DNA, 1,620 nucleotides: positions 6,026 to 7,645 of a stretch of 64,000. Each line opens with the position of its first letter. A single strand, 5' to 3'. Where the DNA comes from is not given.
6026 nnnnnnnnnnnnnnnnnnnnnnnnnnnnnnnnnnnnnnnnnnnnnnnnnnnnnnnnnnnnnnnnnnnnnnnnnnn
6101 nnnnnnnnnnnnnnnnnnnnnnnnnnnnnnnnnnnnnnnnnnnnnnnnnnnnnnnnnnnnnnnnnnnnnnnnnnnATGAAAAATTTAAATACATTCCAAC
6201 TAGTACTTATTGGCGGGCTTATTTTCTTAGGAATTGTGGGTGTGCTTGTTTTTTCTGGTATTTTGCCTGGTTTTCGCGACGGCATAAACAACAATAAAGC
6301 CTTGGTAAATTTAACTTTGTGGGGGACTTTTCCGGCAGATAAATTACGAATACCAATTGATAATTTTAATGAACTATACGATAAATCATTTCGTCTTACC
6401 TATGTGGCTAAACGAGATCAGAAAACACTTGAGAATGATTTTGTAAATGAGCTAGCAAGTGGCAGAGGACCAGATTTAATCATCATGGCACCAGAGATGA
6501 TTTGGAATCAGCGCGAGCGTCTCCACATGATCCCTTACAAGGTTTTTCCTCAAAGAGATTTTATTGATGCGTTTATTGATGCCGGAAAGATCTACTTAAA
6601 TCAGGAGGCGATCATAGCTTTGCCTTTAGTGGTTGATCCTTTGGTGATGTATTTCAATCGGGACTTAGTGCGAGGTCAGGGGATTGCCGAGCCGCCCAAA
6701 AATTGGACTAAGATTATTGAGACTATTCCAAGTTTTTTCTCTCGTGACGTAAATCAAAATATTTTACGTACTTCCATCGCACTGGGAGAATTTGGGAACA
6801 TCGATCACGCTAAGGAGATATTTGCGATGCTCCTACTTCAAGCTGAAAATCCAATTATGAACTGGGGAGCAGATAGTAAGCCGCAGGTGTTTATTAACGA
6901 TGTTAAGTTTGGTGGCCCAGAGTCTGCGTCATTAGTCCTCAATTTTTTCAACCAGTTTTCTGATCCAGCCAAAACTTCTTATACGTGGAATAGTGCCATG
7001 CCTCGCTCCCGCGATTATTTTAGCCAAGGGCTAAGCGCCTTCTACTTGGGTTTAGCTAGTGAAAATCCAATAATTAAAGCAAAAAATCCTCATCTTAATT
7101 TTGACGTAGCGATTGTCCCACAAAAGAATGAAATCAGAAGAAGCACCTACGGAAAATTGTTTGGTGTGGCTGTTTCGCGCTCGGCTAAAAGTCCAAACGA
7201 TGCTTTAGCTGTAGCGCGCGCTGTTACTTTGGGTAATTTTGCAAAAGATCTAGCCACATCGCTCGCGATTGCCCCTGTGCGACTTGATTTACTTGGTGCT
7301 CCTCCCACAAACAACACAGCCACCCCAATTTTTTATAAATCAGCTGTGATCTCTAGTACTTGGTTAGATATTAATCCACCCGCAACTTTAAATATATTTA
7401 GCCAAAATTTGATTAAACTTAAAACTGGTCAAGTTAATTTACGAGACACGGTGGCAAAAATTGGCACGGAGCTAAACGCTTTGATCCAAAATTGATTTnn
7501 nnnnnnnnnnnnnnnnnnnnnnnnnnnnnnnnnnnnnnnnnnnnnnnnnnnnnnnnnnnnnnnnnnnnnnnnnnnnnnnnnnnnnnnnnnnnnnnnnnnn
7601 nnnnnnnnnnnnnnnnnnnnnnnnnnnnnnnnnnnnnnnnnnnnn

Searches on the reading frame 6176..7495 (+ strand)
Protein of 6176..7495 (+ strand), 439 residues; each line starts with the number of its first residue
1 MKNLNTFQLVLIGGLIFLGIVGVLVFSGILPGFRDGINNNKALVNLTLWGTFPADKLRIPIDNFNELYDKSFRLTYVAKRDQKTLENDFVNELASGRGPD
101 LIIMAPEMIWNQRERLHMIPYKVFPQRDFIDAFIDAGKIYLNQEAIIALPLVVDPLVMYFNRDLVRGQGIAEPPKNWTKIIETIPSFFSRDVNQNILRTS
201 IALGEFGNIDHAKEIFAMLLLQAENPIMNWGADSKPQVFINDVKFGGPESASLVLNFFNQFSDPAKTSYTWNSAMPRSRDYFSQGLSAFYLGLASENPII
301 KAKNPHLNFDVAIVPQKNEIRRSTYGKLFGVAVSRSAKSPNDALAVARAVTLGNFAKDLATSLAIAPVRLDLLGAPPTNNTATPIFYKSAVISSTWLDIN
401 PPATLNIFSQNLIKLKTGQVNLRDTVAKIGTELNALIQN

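Call 3: search_protein_families(library=pfam, proteins=[window:6176-7495:+], max_evalue=1)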
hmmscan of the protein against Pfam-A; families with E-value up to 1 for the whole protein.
window:6176-7495:+ (439 aa): 0 families

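Call 15: list_cluster_members(proteins=[P0101, P0012, P0082, window:6176-7492:+, window:1749-4184:+])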
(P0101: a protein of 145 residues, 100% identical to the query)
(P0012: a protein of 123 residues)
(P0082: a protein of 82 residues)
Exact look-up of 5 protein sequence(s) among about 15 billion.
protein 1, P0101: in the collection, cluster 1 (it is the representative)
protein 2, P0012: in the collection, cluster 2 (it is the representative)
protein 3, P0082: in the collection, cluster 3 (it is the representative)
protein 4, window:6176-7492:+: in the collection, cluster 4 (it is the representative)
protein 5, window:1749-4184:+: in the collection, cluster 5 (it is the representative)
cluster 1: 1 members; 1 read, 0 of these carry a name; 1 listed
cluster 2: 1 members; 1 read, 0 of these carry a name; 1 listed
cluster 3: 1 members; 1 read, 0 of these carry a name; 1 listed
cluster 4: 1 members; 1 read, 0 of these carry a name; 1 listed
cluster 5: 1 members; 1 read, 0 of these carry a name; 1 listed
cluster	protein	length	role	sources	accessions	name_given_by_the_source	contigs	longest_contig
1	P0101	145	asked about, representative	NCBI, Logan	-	-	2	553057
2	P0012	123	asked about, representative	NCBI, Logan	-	-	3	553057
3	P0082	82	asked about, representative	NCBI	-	-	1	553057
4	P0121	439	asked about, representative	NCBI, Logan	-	-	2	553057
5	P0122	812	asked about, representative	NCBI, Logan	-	-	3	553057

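Call 16: search_protein_families(library=ncbifam, proteins=[window:6176-7495:+], max_evalue=0.01)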
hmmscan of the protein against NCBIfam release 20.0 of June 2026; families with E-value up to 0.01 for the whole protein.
window:6176-7495:+ (439 aa): 1 family
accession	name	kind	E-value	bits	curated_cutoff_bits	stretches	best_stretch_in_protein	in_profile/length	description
NF007011.0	PRK09474.1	equivalog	3.6e-05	22.8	291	1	83-182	67-160/396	maltose/maltodextrin ABC transporter substrate-binding protein MalE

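Call 21: find_related_loci(query=window:6176-7492:+, collection=genome_contigs, flank=10000)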
Query window:6176-7492:+ (439 aa) in genome_contigs; peptide patterns used: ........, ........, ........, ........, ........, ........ (x = any residue, [..] = any of these).
107 stretches matched a pattern; 56 encode a relative of the query (tblastn E <= 1e-3); 56 distinct loci.
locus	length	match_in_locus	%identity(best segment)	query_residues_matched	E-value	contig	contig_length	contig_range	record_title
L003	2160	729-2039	63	1-437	0e+0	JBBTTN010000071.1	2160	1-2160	MAG: Patescibacteria group bacterium isolate H52-bin079 H52_bin079_000000000071, whole genome shotgun sequence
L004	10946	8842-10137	36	3-437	3e-96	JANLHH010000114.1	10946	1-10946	MAG: Patescibacteria group bacterium isolate P6-12 k99_44913, whole genome shotgun sequence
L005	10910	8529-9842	38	1-438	1e-94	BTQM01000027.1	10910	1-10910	MAG: Patescibacteria group bacterium BMS9Abin13 DNA, NODE_2079_length_10910, whole genome shotgun sequence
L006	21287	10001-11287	38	1-434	5e-92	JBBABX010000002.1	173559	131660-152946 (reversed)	MAG: Candidatus Paceibacterota bacterium isolate SO_2017_LW1_33 NODE_20_length_173559_cov_2.312970_LW64-88_2017, whole g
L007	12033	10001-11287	37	1-434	3e-91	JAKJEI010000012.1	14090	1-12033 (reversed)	MAG: Patescibacteria group bacterium isolate UR.bin254 NODE_12_length_14090_cov_4.574395, whole genome shotgun sequence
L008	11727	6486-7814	35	1-439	2e-89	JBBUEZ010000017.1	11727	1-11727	MAG: Patescibacteria group bacterium isolate H32-bin006_1 H32_bin006_1_000000000017, whole genome shotgun sequence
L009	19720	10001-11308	36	1-439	8e-88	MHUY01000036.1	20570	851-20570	MAG: Candidatus Yonathbacteria bacterium RIFOXYC2_FULL_47_9 rifoxyc2_full_scaffold_804, whole genome shotgun sequence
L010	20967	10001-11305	36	1-438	2e-87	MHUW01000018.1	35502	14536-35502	MAG: Candidatus Yonathbacteria bacterium RIFCSPLOWO2_01_FULL_47_33b rifcsplowo2_01_scaffold_4261, whole genome shotgun s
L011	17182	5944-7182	39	3-419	1e-87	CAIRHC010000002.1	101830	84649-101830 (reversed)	MAG: Candidatus Vogelbacteria bacterium isolate KTt_bin-1541 genome assembly, contig: bin-1541:02/11, whole genome shotg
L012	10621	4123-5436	36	1-437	2e-87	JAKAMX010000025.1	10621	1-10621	MAG: bacterium isolate WY5.bin43 NODE_10942_length_10621_cov_1.297789, whole genome shotgun sequence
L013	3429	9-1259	38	17-438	5e-88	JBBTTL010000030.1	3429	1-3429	MAG: Patescibacteria group bacterium isolate H52-bin127_1 H52_bin127_1_000000000030, whole genome shotgun sequence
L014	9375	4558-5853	35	4-439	4e-86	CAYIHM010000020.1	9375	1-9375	MAG TPA_asm: uncultured Candidatus Saccharibacteria bacterium isolate ERP119705_co24_246 genome assembly, contig: NODE_1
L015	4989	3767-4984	38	1-410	3e-86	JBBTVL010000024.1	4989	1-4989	MAG: Patescibacteria group bacterium isolate H51-bin144_1 H51_bin144_1_000000000024, whole genome shotgun sequence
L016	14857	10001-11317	36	1-437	2e-86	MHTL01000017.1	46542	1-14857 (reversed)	MAG: Candidatus Vogelbacteria bacterium RIFOXYD1_FULL_51_18 rifoxyd1_full_scaffold_574, whole genome shotgun sequence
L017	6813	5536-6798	38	7-436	5e-86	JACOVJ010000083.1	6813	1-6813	MAG: Candidatus Niyogibacteria bacterium isolate NC_groundwater_97_Ag_S-0.1um_54_719 S_p1_S3_170907_scaffold_1584286, wh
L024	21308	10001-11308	36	1-438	6e-83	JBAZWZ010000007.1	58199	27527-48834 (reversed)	MAG: Candidatus Paceibacterota bacterium isolate SO_2017_GW1_44 NODE_2855_length_58199_cov_4.413211_OW334_2017, whole ge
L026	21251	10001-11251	35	4-426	6e-82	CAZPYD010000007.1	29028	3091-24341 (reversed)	MAG TPA_asm: uncultured Candidatus Saccharibacteria bacterium isolate SRP077602_co6_10 genome assembly, contig: NODE_263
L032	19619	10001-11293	37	5-439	2e-79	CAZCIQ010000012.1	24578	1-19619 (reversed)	MAG TPA_asm: uncultured Candidatus Saccharibacteria bacterium isolate binchicken_co125_174 genome assembly, contig: NODE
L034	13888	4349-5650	35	4-439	4e-79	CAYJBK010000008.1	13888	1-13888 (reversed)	MAG TPA_asm: uncultured Candidatus Saccharibacteria bacterium isolate ERP119705_co9_194 genome assembly, contig: NODE_53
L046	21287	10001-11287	34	7-439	1e-71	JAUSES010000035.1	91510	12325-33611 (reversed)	MAG: bacterium isolate E14_maxbin.225_sub E14_k141_556251, whole genome shotgun sequence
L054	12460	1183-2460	31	7-437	6e-61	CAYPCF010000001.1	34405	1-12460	MAG TPA_asm: uncultured Candidatus Saccharibacteria bacterium isolate SRP163575_co3_299 genome assembly, contig: NODE_11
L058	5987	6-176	53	278-333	4e-9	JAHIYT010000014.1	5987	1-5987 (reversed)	MAG: Patescibacteria group bacterium isolate Modern_marine.mb.142 Modern_marine.mb.142_k141_146581, whole genome shotgun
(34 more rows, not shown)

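Call 37: find_homologous_proteins(query=window:6176-7492:+, max_evalue=0.00001)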
Query window:6176-7492:+ (439 aa): 166 proteins with E <= 0.00001 among 8000 candidates; the best 120 are listed.
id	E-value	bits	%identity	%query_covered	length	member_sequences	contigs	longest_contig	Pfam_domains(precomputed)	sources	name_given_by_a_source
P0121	3.2e-290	980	100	100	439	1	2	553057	-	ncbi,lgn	-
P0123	1.4e-171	589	60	97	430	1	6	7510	PF13416.12,PF01547.31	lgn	-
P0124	8.0e-132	458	50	99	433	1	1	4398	PF13416.12,PF01547.31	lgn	-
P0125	5.6e-127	443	67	64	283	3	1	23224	PF13416.12,PF01547.31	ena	-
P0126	6.5e-97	343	40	100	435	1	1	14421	PF01547.31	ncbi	-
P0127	4.1e-94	334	40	100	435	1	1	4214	PF13416.12,PF01547.31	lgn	-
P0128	4.3e-92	328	38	100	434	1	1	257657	PF01547.31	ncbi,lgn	-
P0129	6.7e-92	327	38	99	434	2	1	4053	PF13416.12,PF01547.31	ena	-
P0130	1.6e-89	319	37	99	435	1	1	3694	PF13416.12,PF01547.31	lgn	-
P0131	2.3e-89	319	39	98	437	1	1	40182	PF01547.31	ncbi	-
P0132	4.4e-89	318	38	100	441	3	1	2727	PF13416.12,PF01547.31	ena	-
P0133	1.5e-88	316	39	100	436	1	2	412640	PF13416.12,PF01547.31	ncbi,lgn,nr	ncbi:MAG: extracellular solute-binding protein [Parcubacteria group bacterium]|nr:extracellular solu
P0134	2.6e-88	315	37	99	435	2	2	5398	PF13416.12,PF01547.31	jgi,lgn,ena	jgi:ABC-type glycerol-3-phosphate transport system substrate-binding protein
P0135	2.7e-88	315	37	99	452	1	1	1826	PF13416.12,PF01547.31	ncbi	-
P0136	4.1e-88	314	36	98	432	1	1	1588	PF13416.12,PF01547.31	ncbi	-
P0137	5.4e-88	314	37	99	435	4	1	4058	PF13416.12,PF01547.31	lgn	-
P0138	1.4e-87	313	37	99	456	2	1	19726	PF13416.12,PF01547.31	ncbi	-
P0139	3.1e-87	312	38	99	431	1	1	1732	PF13416.12,PF01547.31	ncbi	-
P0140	1.2e-86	310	39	99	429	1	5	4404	PF13416.12,PF01547.31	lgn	-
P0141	1.7e-86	309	35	99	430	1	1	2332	PF13416.12,PF01547.31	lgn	-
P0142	6.8e-86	307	37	99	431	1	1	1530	PF13416.12,PF01547.31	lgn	-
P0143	7.3e-86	307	38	99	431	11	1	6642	PF13416.12,PF01547.31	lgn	-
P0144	9.9e-86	307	37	100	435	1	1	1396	PF13416.12,PF01547.31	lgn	-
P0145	1.5e-85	306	37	99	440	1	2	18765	PF13416.12,PF01547.31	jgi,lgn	jgi:multiple sugar transport system substrate-binding protein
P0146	2.8e-85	305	38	95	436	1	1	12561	PF13416.12,PF01547.31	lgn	-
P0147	6.6e-85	304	38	99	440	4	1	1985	PF13416.12,PF01547.31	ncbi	-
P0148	9.1e-85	303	38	96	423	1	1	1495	PF13416.12,PF01547.31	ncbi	-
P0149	9.5e-85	303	36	99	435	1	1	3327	PF13416.12,PF01547.31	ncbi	-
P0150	1.2e-84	303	35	100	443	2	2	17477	PF13416.12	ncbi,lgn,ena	ncbi:MAG: extracellular solute-binding protein [Patescibacteria group bacterium]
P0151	1.6e-84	303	36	99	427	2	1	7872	PF13416.12,PF01547.31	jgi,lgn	jgi:multiple sugar transport system substrate-binding protein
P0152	2.3e-84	302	36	100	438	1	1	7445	PF13416.12,PF01547.31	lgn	-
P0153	3.3e-84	302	36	100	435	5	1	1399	PF13416.12,PF01547.31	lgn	-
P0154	3.4e-84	302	37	99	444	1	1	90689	PF13416.12,PF01547.31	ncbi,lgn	-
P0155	7.6e-84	300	36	99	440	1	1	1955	PF13416.12,PF01547.31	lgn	-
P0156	1.6e-83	299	35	99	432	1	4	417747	PF13416.12,PF01547.31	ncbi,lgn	-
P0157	5.3e-83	298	38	96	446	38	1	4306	PF13416.12,PF01547.31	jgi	-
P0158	6.9e-83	297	36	100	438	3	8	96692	PF13416.12,PF01547.31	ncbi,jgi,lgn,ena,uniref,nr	ncbi:MAG: hypothetical protein A2937_00710 [Candidatus Yonathbacteria bacterium RIFCSPLOWO2_01_FULL_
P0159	9.4e-83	297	36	100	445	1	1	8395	PF13416.12,PF01547.31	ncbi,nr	ncbi:MAG: extracellular solute-binding protein, partial [bacterium]|nr:extracellular solute-binding 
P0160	2.2e-82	296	36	100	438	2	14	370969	PF13416.12,PF01547.31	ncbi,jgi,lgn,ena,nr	ncbi:MAG: hypothetical protein A2481_04485 [Candidatus Yonathbacteria bacterium RIFOXYC2_FULL_47_9]|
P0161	2.5e-82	295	38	93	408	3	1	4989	PF01547.31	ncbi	ncbi:MAG: extracellular solute-binding protein, partial [Patescibacteria group bacterium]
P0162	5.7e-82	294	36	97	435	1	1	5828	PF13416.12,PF01547.31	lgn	-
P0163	1.1e-81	293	36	93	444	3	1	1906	PF13416.12,PF01547.31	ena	-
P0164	1.2e-81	293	35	99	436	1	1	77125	PF13416.12,PF01547.31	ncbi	-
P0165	2.1e-81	292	38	99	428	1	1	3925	PF13416.12,PF01547.31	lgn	-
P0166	2.6e-81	292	37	99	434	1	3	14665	PF13416.12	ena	-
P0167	3.2e-81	292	37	99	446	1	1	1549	PF13416.12,PF01547.31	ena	-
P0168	3.8e-81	292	36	100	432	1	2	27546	PF13416.12,PF01547.31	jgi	jgi:ABC-type glycerol-3-phosphate transport system substrate-binding protein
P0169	5.1e-81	291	35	97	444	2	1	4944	PF13416.12,PF01547.31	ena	-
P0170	7.6e-81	291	37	99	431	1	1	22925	PF13416.12,PF01547.31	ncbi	-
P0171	1.7e-80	289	37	96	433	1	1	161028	PF13416.12,PF01547.31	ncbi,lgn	ncbi:MAG: extracellular solute-binding protein [Candidatus Paceibacterota bacterium]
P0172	2.9e-80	289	34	97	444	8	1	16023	PF13416.12,PF01547.31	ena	-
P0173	3.4e-80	288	35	100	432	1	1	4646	PF13416.12,PF01547.31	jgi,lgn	-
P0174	4.1e-80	288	37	93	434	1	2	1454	PF13416.12,PF01547.31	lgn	-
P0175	5.2e-80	288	37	99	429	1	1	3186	PF13416.12,PF01547.31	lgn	-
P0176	1.1e-79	287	37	99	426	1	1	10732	PF13416.12,PF01547.31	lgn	-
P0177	1.1e-79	287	38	95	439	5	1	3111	PF13416.12,PF01547.31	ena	-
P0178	1.1e-79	287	36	99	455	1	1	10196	PF13416.12,PF01547.31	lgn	-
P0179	2.3e-79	286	37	99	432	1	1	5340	PF13416.12,PF01547.31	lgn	-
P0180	2.5e-79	286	36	100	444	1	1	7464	PF01547.31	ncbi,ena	-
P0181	2.6e-79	285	36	97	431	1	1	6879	PF13416.12,PF01547.31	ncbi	-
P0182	2.8e-79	285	35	98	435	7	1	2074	PF13416.12,PF01547.31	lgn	-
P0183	3.4e-79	285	37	99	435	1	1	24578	PF13416.12,PF01547.31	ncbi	-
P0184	3.6e-79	285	34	100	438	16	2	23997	PF13416.12,PF01547.31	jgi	-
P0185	4.2e-79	285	36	96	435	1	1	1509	PF13416.12,PF01547.31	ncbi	-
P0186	6.3e-79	284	34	97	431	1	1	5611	PF13416.12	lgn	-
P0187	8.0e-79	284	35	99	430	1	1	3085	PF13416.12,PF01547.31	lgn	-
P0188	1.4e-78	283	34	99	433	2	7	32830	PF13416.12,PF01547.31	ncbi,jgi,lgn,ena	ncbi:MAG TPA: extracellular solute-binding protein [Candidatus Paceibacterota bacterium]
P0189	1.5e-78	283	34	93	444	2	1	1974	PF13416.12,PF01547.31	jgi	-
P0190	1.5e-78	283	36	99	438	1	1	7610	PF13416.12,PF01547.31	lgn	-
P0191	2.0e-78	283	34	98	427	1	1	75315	PF13416.12,PF01547.31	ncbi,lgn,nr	ncbi:extracellular solute-binding protein [Candidatus Wolfebacteria bacterium]|nr:extracellular solu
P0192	3.0e-78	282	37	100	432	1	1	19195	PF13416.12,PF01547.31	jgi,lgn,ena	-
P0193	3.0e-78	282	33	97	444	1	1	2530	PF13416.12,PF01547.31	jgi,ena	-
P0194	7.7e-78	281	35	99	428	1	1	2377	PF13416.12,PF01547.31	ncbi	-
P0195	8.4e-78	281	35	99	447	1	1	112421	PF13416.12,PF01547.31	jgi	-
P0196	1.1e-77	280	36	98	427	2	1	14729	PF13416.12,PF01547.31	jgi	-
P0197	2.8e-77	279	35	100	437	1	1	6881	PF13416.12,PF01547.31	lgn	-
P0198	2.8e-77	279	35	99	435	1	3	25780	PF13416.12,PF01547.31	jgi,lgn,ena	-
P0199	5.3e-77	278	34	99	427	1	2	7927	PF13416.12,PF01547.31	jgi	jgi:multiple sugar transport system substrate-binding protein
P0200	8.7e-77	277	34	100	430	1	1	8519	PF13416.12,PF01547.31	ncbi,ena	-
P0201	1.1e-76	277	36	99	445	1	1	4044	PF13416.12,PF01547.31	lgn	-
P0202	3.0e-76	275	35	99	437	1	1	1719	PF13416.12,PF01547.31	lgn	-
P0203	3.8e-76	275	35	95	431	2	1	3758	PF13416.12,PF01547.31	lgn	-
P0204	4.8e-76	275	34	99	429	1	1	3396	PF13416.12,PF01547.31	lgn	-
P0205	2.0e-75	273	35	99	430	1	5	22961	PF13416.12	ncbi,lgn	-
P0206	2.9e-75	272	33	98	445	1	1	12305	PF13416.12,PF01547.31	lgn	-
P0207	3.3e-75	272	36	99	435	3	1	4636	PF13416.12,PF01547.31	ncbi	-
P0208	7.1e-75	271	35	99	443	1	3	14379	PF13416.12,PF01547.31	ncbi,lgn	ncbi:MAG: extracellular solute-binding protein [Patescibacteria group bacterium]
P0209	3.0e-74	269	35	99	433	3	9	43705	PF13416.12,PF01547.31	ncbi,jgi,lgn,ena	jgi:ABC-type glycerol-3-phosphate transport system substrate-binding protein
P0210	4.7e-74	268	34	95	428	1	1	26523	PF13416.12,PF01547.31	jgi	jgi:ABC-type glycerol-3-phosphate transport system substrate-binding protein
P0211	1.0e-73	267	34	99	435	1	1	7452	PF13416.12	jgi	-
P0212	4.6e-73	265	35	99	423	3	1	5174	PF13416.12,PF01547.31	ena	-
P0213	6.0e-73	265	35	88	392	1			PF13416.12,PF01547.31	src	-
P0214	6.9e-73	264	34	97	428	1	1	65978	PF13416.12,PF01547.31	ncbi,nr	ncbi:extracellular solute-binding protein [Candidatus Parcubacteria bacterium]|nr:extracellular solu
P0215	3.3e-72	262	35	100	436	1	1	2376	PF13416.12,PF01547.31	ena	-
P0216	3.8e-72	262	33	99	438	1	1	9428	PF13416.12,PF01547.31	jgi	-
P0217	7.3e-72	261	35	99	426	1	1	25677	PF13416.12,PF01547.31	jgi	-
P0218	8.7e-72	261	34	97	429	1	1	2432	PF13416.12,PF01547.31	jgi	-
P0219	8.7e-72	261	35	99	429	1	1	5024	PF13416.12,PF01547.31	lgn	-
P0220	9.3e-72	261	33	99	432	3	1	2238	PF13416.12,PF01547.31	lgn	-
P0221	1.1e-71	260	32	99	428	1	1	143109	PF13416.12,PF01547.31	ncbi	-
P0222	1.3e-71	260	34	99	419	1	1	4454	PF13416.12,PF01547.31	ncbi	-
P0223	1.8e-71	260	35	98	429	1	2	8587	PF13416.12,PF01547.31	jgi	jgi:ABC-type glycerol-3-phosphate transport system substrate-binding protein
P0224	5.4e-71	258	34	99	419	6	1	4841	PF13416.12,PF01547.31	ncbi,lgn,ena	-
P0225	5.5e-71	258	31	99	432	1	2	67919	PF13416.12,PF01547.31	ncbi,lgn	ncbi:MAG: hypothetical protein AMXMBFR44_5890 [Candidatus Campbellbacteria bacterium]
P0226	1.1e-70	257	34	99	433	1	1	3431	PF13416.12,PF01547.31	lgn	-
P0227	1.4e-70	257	33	100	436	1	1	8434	PF13416.12,PF01547.31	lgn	-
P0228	1.5e-70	257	32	100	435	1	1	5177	PF13416.12,PF01547.31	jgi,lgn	-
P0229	1.5e-70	257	35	99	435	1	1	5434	PF13416.12,PF01547.31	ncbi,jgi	jgi:ABC-type glycerol-3-phosphate transport system substrate-binding protein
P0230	2.3e-70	256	32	99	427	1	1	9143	PF13416.12,PF01547.31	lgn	-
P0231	3.2e-70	256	33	99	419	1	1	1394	PF13416.12,PF01547.31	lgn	-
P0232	4.2e-70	255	32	100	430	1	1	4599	PF01547.31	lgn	-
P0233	5.7e-70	255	34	99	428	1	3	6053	PF13416.12,PF01547.31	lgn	-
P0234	6.9e-70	254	33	99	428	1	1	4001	PF13416.12,PF01547.31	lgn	-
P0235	8.1e-70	254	35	96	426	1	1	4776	PF13416.12,PF01547.31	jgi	jgi:ABC-type glycerol-3-phosphate transport system substrate-binding protein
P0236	9.4e-70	254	33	100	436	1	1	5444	PF13416.12,PF01547.31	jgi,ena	-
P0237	9.8e-70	254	33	99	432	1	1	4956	PF13416.12,PF01547.31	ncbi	-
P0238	1.2e-69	254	34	99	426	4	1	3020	PF13416.12,PF01547.31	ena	-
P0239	2.1e-69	253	35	100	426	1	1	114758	PF13416.12,PF01547.31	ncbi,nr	ncbi:extracellular solute-binding protein [Candidatus Parcubacteria bacterium]|nr:extracellular solu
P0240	4.2e-69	252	35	91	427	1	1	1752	PF13416.12,PF01547.31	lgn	-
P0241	5.1e-69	252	34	99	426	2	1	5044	PF13416.12,PF01547.31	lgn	-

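Call 56: search_solved_structures(query=A4, max_evalue=0.001)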
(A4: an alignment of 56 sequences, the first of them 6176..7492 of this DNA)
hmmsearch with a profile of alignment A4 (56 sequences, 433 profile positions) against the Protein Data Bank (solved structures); distinct sequences matched with E-value up to 0.001: 481 (the best 60 are shown).
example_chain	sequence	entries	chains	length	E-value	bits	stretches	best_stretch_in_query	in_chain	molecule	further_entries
4r9f_A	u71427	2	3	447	2.4e-20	75.9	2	11-189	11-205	MBP1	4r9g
8jbg_B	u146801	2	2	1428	3.8e-15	58.8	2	36-186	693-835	Neuromedin-K receptor (NK3R-pFastbac1) | NK3R-pFastbac1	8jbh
1eu8_A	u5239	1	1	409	5.3e-15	58.4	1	53-188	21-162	TREHALOSE/MALTOSE BINDING PROTEIN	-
5ci5_A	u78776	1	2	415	9.7e-15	57.5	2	38-186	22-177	Extracellular solute-binding protein family 1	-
9vus_A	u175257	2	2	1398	1.4e-14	57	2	37-186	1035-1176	Soluble cytochrome b562,2-oxoglutarate receptor 1,Soluble cytochrome b562,2-oxoglutarate r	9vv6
4qrz_A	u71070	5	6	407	5.5e-13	51.7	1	37-184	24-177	ABC-TYPE SUGAR TRANSPORTER | ABC transporter, substrate binding protein (Sugar)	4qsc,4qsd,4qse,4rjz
5ysb_A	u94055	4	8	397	3.7e-12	49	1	36-185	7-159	Lin1841 protein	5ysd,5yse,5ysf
5u2p_A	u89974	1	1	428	3.1e-11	45.9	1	274-364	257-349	Sugar ABC transporter substrate-binding protein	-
9p0x_T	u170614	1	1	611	6.1e-11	45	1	3-186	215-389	Tissue factor,Maltose/maltodextrin-binding periplasmic protein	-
6jaz_A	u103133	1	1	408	1.5e-10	43.7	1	139-186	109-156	ABC transporter, periplasmic substrate-binding protein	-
6jam_A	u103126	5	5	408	1.9e-10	43.4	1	139-186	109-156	ABC transporter, periplasmic substrate-binding protein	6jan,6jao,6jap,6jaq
6jal_A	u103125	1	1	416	2e-10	43.3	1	139-186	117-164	ABC transporter, periplasmic substrate-binding protein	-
6jb0_A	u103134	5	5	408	3.6e-10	42.4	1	139-186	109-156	ABC transporter, periplasmic substrate-binding protein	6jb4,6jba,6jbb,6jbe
8art_A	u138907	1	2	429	4.1e-10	42.2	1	14-181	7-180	Putative secreted maltose-binding protein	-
6j9w_A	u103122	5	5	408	4.3e-10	42.2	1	139-186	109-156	ABC transporter, periplasmic substrate-binding protein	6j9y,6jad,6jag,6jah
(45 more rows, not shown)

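Call 61: predict_structure(alignment_id=A4)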
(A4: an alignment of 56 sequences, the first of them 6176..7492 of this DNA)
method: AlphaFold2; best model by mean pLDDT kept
length: 439 residues; sequences in the alignment: 56
mean_pLDDT: 94.1   pTM: 0.88
mean pLDDT of the five models: 94.1, 93.6, 92.6, 92.5, 92.2
residues with pLDDT >= 90: 395; 70-90: 30; 50-70: 8; < 50: 6
segments of 3 or more residues with pLDDT < 50: 34-38
pLDDT, mean of each block of 10 residues (from residue 1): 83 95 75 51 93 98 96 97 96 93 96 96 97 97 97 99 97 96 96 95 96 98 94 94 84 96 95 96 98 98 98 95 97 97 97 96 97 92 97 96 97 95 96 96
secondary structure, 60 per line:
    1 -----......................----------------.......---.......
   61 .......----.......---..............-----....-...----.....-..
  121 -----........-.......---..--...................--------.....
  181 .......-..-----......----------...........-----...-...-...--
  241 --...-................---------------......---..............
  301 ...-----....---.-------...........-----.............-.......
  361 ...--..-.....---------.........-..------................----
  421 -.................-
elements in order: H6-27 E44-50 H54-67 E72-78 H82-95 E101-104 H126-132 H135-140 E149-161 H162-167 H177-187 E196-201 H212-222 E228-230 E236-238 H247-262 H278-283 E287-293 H294-303 E309-312 E324-334 H340-352 H354-363 H370-373 H383-391 H401-416 H422-438
